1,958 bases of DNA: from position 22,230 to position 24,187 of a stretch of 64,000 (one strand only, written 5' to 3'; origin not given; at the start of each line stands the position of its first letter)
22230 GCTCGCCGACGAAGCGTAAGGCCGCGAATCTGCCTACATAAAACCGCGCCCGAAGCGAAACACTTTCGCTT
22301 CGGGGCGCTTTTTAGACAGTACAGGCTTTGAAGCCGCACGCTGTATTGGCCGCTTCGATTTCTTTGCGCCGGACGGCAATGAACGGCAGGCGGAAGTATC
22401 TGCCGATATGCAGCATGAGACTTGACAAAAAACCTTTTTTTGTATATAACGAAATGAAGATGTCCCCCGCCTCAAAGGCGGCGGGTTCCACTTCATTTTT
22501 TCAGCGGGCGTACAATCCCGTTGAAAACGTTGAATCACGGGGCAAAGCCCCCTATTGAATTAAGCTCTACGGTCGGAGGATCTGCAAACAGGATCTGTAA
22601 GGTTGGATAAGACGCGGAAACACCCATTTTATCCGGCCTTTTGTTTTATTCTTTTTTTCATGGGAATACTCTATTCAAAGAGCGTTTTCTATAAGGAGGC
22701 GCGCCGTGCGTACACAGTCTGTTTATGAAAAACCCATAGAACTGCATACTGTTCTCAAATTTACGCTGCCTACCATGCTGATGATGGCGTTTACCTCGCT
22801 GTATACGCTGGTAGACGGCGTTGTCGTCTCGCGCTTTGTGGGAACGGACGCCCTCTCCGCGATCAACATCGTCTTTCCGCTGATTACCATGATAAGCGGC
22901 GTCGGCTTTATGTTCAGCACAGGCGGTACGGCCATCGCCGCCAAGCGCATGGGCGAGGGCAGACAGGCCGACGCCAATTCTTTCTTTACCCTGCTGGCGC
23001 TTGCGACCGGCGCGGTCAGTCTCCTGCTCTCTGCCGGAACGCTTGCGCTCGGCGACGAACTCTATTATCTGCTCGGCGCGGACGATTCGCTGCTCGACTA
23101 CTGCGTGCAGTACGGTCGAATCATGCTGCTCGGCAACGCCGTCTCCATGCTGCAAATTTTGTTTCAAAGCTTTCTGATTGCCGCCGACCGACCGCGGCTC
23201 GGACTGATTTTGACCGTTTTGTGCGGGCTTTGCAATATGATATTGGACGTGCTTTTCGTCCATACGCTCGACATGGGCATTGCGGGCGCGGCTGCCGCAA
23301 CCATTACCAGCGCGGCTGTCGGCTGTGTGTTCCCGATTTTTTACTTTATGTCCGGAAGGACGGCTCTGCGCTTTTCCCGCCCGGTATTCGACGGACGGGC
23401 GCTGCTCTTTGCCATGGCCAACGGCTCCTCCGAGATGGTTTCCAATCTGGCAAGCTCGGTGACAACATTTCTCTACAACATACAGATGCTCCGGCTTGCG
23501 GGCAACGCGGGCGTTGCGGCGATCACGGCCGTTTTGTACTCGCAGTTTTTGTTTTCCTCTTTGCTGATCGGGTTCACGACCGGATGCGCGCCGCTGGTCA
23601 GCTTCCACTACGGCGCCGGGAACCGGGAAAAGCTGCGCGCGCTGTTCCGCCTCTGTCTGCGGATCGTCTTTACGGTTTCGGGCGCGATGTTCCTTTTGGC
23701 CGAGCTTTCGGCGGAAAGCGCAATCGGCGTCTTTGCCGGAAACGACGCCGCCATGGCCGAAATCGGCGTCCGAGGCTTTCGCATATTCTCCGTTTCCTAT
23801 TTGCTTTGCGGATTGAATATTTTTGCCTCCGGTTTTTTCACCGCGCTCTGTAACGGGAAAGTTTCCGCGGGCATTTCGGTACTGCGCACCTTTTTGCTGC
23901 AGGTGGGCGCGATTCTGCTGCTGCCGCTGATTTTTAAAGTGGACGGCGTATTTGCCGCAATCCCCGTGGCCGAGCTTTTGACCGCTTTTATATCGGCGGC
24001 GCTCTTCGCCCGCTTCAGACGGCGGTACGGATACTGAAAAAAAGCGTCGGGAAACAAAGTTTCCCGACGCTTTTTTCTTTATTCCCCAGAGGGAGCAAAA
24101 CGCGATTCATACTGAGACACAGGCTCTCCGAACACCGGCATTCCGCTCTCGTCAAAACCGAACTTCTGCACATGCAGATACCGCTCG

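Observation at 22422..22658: Promoter-to-terminator unit built around a three-hairpin repeat that occurs three times in the window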

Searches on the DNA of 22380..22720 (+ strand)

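Call 7: search_rna_families(source=window, start=22380, end=22720, threshold=evalue, max_evalue=10, show_alignments=2)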
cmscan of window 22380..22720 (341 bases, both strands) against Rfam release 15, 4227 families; matches with E-value up to 10: 4.
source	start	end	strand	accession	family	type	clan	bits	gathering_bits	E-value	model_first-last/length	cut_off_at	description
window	22451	22498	-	RF04341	Plastid-psbJ-5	Cis-reg;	CL00152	17.2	53.1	1.6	1-59/59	no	Plastid-psbJ-5 3UTR RNA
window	22415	22508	+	RF01623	ceN23-1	Gene; sRNA;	-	14.2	40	8.2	1-100/100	no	Caenorhabditis sRNA ceN23-1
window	22452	22504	-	RF02620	BSnc119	Gene; sRNA;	-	14.1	115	6.6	28-77/90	no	Brucella sRNA 119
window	22634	22682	-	RF01100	PK-BYV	Cis-reg;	-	12.1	50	7.6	1-40/40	no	3'-terminal pseudoknot in BYV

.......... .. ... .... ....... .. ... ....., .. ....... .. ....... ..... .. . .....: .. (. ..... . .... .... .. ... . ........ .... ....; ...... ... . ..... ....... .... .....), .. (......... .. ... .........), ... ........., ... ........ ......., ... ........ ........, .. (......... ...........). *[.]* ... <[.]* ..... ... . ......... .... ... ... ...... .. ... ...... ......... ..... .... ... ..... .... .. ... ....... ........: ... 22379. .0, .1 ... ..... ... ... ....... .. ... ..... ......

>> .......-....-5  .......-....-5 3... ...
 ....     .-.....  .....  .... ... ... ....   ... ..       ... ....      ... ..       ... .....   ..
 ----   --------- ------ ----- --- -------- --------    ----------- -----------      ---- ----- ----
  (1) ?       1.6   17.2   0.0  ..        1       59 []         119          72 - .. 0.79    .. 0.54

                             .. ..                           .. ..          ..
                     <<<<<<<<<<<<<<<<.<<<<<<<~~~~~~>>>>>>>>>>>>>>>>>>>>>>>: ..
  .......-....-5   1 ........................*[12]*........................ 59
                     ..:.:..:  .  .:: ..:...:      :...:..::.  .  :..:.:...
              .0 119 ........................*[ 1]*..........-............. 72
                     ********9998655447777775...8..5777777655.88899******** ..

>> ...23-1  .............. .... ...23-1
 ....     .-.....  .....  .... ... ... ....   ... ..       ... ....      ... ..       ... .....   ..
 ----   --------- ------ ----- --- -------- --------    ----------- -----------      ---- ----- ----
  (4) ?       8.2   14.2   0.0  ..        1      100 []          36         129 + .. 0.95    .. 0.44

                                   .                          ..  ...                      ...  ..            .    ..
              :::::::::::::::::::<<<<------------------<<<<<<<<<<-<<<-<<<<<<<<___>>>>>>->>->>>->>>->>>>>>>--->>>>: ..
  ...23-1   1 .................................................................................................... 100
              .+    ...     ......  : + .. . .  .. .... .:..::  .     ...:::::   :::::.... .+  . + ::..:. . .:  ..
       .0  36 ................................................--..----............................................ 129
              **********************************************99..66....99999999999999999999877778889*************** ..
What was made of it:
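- On Any Rfam RNA family (sRNA, riboswitch, T-box and others): The permissive scan of 22380-22720 gives best E = 1.6 at 17 bits, against a 53-bit cut-off (call 7).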

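Call 48: search_dna_similar(query=window:22445-22561:+, collection=plasmids, mode=distant, max_evalue=0.01)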
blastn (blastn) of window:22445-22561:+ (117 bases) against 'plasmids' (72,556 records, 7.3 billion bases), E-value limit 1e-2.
No match.

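Call 49: search_dna_similar(query=window:22445-22561:+, collection=phages, mode=distant, max_evalue=0.01)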
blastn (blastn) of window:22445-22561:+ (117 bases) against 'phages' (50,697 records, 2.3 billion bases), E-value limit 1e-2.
No match.
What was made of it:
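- Tried and rejected: Plasmid and phage BLAST: no match (calls 48, 49).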

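Call 60: build_rna_model(alignment_id=A4, structure=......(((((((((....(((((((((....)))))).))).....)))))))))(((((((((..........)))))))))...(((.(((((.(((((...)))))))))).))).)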
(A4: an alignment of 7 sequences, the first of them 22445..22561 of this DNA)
Model R1 built from alignment A4 (7 sequences, 120 columns); structure: as given.
model positions 118; base pairs 40; branch points 2; effective number of sequences 0.86; information 0.59 bits per position. Calibrated on 0.2 Mb of random sequence (short: E-values are rough).
structure used (alignment columns):
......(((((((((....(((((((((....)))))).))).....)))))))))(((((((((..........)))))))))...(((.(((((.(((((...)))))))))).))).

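Call 61: search_with_rna_model(model_id=R1, sources=[window, L001, L002, L003, L004, L005, L006, L007, L008, L009, L014, L015, L016, L017, L018, L019, L020, L021, L022, L023, L024, L025, L026, L027, L028, L029, L030, L031, L032, L033, L037, L038, L039, L040, L041, L050, L051], max_evalue=1)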
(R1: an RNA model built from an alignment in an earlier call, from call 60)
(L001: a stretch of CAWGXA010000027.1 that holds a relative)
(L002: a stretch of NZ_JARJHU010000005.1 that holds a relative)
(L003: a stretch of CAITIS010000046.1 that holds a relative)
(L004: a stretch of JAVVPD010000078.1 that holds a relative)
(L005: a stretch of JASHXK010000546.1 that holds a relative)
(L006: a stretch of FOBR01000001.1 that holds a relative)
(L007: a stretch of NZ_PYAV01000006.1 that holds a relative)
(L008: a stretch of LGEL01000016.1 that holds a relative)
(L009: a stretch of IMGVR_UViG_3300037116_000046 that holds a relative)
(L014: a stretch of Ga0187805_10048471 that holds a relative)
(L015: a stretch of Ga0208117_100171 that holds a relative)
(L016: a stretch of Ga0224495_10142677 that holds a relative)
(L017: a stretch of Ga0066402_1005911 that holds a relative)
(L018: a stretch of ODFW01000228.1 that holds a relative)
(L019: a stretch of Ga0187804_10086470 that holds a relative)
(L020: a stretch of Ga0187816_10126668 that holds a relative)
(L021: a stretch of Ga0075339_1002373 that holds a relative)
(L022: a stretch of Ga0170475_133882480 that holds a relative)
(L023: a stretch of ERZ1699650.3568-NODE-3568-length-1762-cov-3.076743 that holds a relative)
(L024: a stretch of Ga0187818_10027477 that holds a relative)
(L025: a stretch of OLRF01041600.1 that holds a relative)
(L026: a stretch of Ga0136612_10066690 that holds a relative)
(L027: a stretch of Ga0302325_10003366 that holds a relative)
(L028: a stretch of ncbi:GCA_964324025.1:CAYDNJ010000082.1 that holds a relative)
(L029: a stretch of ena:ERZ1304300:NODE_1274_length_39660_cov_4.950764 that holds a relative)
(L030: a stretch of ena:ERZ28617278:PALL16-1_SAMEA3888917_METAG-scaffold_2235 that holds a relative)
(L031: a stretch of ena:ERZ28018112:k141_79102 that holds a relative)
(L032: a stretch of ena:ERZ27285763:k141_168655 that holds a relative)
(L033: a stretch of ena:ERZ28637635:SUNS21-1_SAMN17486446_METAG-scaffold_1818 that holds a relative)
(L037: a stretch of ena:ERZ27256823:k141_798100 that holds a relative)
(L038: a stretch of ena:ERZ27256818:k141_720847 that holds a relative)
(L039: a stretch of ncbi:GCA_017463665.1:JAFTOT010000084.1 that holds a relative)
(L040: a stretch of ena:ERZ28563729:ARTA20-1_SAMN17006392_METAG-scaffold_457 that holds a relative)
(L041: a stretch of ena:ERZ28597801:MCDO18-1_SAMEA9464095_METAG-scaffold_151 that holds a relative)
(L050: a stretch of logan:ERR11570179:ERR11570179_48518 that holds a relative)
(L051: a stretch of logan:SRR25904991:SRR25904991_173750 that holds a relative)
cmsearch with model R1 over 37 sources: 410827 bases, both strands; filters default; matches with E-value up to 1: 7.
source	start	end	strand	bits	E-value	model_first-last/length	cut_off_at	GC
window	30818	30934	-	137.4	1.2e-24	1-118/118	no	0.5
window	4590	4708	-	132.3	1.2e-23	1-118/118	no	0.5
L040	11046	11164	-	132.3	1.2e-23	1-118/118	no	0.5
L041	11046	11164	-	132.3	1.2e-23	1-118/118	no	0.5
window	22445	22560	+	129.6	4.1e-23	1-118/118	no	0.5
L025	1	83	-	83.8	4.8e-14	1-83/118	3'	0.47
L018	10243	10327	+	47.3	7.7e-07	1-118/118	no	0.41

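Call 68: search_with_rna_model(model_id=R1, sources=[L052, L053, L054, L055, L056, L057, L058, L042, L043, L044, L045, L046, L047, L034, L035, L036], max_evalue=1)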
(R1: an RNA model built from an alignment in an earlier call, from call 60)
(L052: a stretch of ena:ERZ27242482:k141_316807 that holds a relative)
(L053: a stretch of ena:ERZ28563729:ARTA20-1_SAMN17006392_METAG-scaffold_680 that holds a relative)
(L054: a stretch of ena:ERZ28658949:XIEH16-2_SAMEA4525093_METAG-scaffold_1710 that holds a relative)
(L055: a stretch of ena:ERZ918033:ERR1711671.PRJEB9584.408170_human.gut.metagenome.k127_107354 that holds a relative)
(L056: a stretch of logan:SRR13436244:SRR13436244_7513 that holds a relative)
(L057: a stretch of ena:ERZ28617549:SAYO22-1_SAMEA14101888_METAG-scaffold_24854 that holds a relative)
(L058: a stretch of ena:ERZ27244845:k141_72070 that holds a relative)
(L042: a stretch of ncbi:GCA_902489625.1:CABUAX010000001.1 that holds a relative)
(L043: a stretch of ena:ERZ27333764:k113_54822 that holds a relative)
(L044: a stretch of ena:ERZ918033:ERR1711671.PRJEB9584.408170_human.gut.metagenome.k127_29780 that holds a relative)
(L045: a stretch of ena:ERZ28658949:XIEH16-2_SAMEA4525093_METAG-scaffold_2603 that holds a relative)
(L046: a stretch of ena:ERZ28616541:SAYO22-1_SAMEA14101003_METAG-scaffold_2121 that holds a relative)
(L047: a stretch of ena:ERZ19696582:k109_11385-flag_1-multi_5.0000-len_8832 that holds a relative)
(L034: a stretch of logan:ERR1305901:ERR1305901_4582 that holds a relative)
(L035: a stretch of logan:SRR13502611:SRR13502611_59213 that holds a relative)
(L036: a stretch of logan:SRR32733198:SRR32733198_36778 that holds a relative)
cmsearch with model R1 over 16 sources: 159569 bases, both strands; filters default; matches with E-value up to 1: 10.
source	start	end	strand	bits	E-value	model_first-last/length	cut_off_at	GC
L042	8106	8224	-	132.3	4.7e-24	1-118/118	no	0.5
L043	5035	5153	-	132.3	4.7e-24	1-118/118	no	0.5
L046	11046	11164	-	132.3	4.7e-24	1-118/118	no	0.5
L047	3685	3803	-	132.3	4.7e-24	1-118/118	no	0.5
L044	8428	8546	-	129.3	1.8e-23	1-118/118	no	0.49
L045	8421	8539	-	129.3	1.8e-23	1-118/118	no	0.49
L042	8098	8192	+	14.3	1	1-118/118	no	0.52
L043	5027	5121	+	14.3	1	1-118/118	no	0.52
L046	11038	11132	+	14.3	1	1-118/118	no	0.52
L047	3677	3771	+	14.3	1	1-118/118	no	0.52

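Call 70: search_with_rna_model(model_id=R1, sources=[L059, L060, L061, L062, L063, L064, L065, L066, L067, L068], max_evalue=1)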
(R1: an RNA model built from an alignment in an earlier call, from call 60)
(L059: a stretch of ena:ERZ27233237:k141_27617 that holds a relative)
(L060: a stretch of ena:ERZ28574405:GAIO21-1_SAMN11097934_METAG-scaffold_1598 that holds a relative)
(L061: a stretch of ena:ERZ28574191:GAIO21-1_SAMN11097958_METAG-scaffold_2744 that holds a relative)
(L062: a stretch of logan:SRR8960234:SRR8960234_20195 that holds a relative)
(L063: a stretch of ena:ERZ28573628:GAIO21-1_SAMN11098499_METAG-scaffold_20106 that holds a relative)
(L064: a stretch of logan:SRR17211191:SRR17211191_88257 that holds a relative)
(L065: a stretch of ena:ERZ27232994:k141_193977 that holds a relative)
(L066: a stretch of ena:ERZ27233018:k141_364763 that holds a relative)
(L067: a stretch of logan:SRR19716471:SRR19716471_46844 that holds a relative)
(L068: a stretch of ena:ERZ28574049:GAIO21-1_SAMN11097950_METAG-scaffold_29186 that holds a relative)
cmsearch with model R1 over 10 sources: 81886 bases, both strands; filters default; matches with E-value up to 1: 0.
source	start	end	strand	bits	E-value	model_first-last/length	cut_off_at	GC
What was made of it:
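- Tried and rejected: No additional or diverged copies were found (calls 61, 68, 70).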

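Call 76: search_with_rna_model(model_id=R1, sources=[L069, L070, L071], max_evalue=10, show_alignments=3)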
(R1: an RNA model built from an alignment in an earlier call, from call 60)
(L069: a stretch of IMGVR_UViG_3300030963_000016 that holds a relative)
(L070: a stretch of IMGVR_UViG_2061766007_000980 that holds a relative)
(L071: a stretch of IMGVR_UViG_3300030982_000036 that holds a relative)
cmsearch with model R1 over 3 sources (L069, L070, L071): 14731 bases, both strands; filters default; matches with E-value up to 10: 3.
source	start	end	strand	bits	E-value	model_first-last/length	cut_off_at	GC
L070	427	507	-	15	0.069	1-118/118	no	0.54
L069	3285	3344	+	13.9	0.11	1-118/118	no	0.38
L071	479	538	+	13.9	0.11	1-118/118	no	0.38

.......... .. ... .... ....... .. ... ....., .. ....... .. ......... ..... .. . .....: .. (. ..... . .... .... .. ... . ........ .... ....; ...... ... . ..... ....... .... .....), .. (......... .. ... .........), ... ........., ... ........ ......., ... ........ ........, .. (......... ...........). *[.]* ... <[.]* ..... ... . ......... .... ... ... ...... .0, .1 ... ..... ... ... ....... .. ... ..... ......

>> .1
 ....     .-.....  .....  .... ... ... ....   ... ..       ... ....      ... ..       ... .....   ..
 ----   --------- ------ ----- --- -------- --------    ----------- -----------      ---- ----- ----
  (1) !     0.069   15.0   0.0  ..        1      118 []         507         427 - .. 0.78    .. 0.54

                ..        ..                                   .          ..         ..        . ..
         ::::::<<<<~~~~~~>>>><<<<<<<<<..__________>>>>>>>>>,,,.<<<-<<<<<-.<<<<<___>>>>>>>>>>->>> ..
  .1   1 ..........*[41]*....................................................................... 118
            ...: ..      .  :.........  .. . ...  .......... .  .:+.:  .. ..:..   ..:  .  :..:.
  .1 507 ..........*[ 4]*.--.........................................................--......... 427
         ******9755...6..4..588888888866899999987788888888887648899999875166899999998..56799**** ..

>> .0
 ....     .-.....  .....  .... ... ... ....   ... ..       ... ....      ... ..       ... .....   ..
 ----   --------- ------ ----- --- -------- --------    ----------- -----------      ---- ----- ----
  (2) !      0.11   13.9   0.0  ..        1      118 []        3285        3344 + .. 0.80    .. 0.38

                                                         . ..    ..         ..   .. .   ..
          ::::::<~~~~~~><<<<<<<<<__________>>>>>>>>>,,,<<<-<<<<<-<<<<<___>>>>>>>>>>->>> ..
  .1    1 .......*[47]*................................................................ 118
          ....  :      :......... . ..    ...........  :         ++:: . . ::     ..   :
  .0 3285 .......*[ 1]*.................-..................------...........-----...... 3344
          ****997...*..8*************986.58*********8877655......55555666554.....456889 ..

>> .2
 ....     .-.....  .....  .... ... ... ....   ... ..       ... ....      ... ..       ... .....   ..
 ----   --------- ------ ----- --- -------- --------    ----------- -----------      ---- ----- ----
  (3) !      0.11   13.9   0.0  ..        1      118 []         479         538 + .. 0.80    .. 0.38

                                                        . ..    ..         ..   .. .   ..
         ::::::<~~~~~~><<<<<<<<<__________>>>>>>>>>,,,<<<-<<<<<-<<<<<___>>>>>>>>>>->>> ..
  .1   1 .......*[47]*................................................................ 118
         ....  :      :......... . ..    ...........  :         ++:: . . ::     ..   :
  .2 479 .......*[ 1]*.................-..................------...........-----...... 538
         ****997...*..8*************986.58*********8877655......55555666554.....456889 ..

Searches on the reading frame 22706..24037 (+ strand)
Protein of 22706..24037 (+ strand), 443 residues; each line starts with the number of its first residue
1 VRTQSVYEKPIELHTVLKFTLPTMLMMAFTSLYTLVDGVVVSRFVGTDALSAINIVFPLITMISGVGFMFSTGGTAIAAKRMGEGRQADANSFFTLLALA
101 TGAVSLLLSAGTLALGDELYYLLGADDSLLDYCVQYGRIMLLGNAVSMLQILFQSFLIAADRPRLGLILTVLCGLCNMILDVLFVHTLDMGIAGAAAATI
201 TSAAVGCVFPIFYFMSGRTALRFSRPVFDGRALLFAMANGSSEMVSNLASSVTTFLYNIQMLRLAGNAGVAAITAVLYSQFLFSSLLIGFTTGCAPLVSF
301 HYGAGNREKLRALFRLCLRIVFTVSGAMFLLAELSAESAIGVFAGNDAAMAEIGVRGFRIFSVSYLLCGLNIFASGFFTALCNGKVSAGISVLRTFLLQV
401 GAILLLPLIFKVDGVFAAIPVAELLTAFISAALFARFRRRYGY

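Call 15: search_protein_families(library=pfam, proteins=[window:22706-24037:+])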
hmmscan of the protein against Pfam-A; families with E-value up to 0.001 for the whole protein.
window:22706-24037:+ (443 aa): 1 family
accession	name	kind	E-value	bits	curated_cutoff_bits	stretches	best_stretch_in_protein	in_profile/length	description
PF01554.23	MatE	-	2.7e-32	112.1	24.9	2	22-182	1-160/161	MatE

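Call 16: find_encoding_contigs(protein=window:22706-24037:+, flank=10000, max_places=10)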
Protein window:22706-24037:+ (443 aa): 5 contigs read that carry it; 4 places shown.
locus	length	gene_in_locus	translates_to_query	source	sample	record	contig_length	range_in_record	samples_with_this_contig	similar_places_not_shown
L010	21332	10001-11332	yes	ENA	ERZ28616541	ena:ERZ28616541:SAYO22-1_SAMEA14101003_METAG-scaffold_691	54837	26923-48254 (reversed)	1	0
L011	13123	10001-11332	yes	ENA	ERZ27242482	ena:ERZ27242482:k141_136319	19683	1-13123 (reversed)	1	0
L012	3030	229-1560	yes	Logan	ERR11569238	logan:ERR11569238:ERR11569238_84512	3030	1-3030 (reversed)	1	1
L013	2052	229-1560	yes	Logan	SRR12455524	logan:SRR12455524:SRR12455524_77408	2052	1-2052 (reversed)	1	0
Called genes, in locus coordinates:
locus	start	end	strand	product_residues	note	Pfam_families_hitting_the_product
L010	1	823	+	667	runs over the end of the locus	PF01136:Peptidase_U32, PF12392:DUF3656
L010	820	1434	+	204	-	PF02545:Maf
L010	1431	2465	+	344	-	PF00022:Actin, PF06723:MreB_Mbl, PF00012:HSP70, PF14450:FtsA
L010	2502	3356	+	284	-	PF04085:MreC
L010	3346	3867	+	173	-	-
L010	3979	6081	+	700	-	PF03717:PBP_dimer, PF00905:Transpeptidase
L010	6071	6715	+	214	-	PF00730:HhH-GPD, PF00633:HHH (weak)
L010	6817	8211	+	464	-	PF01336:tRNA_anti-codon, PF00152:tRNA-synt_2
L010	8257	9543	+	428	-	PF12897:Asp_aminotransf, PF00155:Aminotran_1_2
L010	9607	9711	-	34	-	-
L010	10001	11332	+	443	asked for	PF01554:MatE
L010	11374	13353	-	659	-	PF00395:SLH (faint), PF04616:Glyco_hydro_43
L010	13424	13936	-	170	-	-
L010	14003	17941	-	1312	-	PF04616:Glyco_hydro_43, PF00404:Dockerin_1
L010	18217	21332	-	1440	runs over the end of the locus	PF04616:Glyco_hydro_43, PF00395:SLH (faint)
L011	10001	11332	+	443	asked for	PF01554:MatE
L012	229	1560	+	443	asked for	PF01554:MatE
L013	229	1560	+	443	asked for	PF01554:MatE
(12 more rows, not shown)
